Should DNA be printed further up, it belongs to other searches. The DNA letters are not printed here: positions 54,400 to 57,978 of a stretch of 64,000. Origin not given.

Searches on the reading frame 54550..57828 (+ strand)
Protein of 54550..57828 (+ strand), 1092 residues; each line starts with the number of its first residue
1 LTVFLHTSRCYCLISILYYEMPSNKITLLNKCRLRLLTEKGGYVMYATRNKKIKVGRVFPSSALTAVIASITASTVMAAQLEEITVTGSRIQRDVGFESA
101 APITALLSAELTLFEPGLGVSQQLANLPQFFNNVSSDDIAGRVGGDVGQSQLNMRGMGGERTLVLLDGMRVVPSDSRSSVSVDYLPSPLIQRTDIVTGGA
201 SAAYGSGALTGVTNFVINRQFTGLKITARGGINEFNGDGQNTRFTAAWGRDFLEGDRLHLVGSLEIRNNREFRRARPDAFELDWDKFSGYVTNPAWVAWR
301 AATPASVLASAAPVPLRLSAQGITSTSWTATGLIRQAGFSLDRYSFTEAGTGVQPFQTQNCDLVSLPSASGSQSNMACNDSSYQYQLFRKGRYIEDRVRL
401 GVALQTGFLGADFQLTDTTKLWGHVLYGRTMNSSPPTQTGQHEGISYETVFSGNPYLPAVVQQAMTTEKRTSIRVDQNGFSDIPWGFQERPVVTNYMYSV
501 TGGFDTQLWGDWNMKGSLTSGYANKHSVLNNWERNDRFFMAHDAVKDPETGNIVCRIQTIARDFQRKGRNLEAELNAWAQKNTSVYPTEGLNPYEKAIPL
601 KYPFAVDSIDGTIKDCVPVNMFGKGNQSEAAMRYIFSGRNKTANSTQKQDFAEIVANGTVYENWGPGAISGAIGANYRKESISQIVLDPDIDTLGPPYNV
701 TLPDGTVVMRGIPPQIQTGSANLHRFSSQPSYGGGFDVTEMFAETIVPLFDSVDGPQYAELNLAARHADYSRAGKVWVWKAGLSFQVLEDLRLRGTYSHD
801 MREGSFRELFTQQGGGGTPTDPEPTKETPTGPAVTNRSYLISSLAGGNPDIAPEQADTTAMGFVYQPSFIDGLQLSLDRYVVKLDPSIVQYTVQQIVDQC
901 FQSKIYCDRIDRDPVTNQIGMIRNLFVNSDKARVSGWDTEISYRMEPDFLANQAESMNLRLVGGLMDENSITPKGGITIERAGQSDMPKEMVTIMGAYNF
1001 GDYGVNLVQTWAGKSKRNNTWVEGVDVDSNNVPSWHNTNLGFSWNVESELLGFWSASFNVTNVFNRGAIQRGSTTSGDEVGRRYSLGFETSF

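Call 9: search_protein_families(library=pfam, proteins=[window:54550-57828:+], max_evalue=0.001)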
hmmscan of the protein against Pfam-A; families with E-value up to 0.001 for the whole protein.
window:54550-57828:+ (1092 aa): 2 families
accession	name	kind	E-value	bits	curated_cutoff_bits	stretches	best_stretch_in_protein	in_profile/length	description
PF00593.30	TonB_dep_Rec_b-barrel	-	1.2e-21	78.6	27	1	611-1063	102-436/436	TonB dependent receptor-like, beta-barrel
PF07715.20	Plug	-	1.9e-13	51.3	23.9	1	122-212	20-107/107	TonB-dependent Receptor Plug Domain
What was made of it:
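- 54550..57828 (+): TonB-dependent receptor directly upstream of A. The likely true start is the ATG at 54682. This is context and a possible functional partner. Plug and barrel Pfam domains (call 9).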

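Call 73: search_solved_structures(query=window:54682-57828:+, max_evalue=0.001)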
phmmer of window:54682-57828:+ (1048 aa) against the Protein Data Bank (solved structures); distinct sequences matched with E-value up to 0.001: 17.
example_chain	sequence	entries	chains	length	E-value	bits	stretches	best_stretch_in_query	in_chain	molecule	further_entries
3rgn_A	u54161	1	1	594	4.5e-10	41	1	99-216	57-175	Vitamin B12 transporter BtuB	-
2gsk_A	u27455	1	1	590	7.5e-10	40.3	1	99-216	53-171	Vitamin B12 transporter btuB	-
1nqe_A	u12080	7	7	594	7.6e-10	40.3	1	99-216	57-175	Vitamin B12 receptor | Vitamin B12 transporter btuB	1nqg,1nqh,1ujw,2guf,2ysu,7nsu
1nqf_A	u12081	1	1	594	7.6e-10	40.3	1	99-216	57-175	Vitamin B12 receptor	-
3m8b_A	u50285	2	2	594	8.9e-10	40.1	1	99-216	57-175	Vitamin B12 transporter btuB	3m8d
3rgm_A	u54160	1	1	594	1.3e-09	39.5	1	99-193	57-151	Vitamin B12 transporter BtuB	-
5mzs_A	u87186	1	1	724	4.8e-07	31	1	57-175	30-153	Ferric enterobactin receptor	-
5m9b_A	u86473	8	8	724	4.8e-07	31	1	57-175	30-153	Ferric enterobactin receptor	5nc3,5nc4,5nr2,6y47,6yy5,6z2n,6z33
5out_A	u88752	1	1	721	4.8e-07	31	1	57-175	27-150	Ferric enterobactin receptor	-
6r1f_A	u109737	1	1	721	4.8e-07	31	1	57-175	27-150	Ferric enterobactin receptor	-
6i2j_A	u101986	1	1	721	4.8e-07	31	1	57-175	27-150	Ferric enterobactin receptor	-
6q5e_A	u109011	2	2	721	4.8e-07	31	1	57-175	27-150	Ferric enterobactin receptor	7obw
5fp2_A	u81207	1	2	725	8.9e-07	30.1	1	74-200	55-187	FERRIC ENTEROBACTIN RECEPTOR PIRA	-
9nn6_A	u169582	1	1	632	3e-06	28.4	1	105-191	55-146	Colicin I receptor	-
2hdf_A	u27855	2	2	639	3.1e-06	28.3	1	105-191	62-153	Colicin I receptor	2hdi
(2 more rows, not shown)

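Call 74: search_protein_families(library=ncbifam, proteins=[window:54682-57828:+], max_evalue=0.00001)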
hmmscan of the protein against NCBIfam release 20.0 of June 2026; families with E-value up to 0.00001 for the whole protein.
window:54682-57828:+ (1048 aa): 11 families
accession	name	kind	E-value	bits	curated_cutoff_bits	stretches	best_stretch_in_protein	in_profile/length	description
TIGR01785.1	TonB-hemin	subfamily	8.5e-29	100.5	316.85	2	723-1048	404-677/677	TonB-dependent heme/hemoglobin receptor family protein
TIGR01786.1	TonB-hemlactrns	subfamily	5.9e-24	84.4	323.75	2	723-1048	428-719/719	TonB-dependent hemoglobin/transferrin/lactoferrin family receptor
NF007926.1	PRK10641.1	equivalog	3.4e-15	55.6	836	1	32-192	22-172/617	TonB-dependent vitamin B12 receptor BtuB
TIGR01779.1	TonB-B12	equivalog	2.2e-14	53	599.7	1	17-184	7-166/614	TonB-dependent vitamin B12 receptor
NF010048.1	PRK13524.1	subfamily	1.6e-09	36.9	493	1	104-176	97-178/744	FepA family TonB-dependent siderophore receptor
NF007478.2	PRK10064.1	equivalog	2e-09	36.3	745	1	105-200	86-188/663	catecholate siderophore receptor CirA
NF010051.0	PRK13528.1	subfamily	6.5e-09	34.6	583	1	105-175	94-173/727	FepA family TonB-dependent siderophore receptor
NF010010.0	PRK13483.1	equivalog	3e-08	32.1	927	1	100-174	83-163/660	ligand-gated channel protein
NF010012.0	PRK13486.1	equivalog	1.1e-07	30.7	924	1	76-199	55-185/696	TonB-dependent receptor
NF010011.0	PRK13484.1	equivalog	3.1e-07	29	1197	1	99-193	79-180/682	IreA family TonB-dependent siderophore receptor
NF010038.0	PRK13513.1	equivalog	5e-07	28.6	942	1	99-176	84-167/659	ligand-gated channel protein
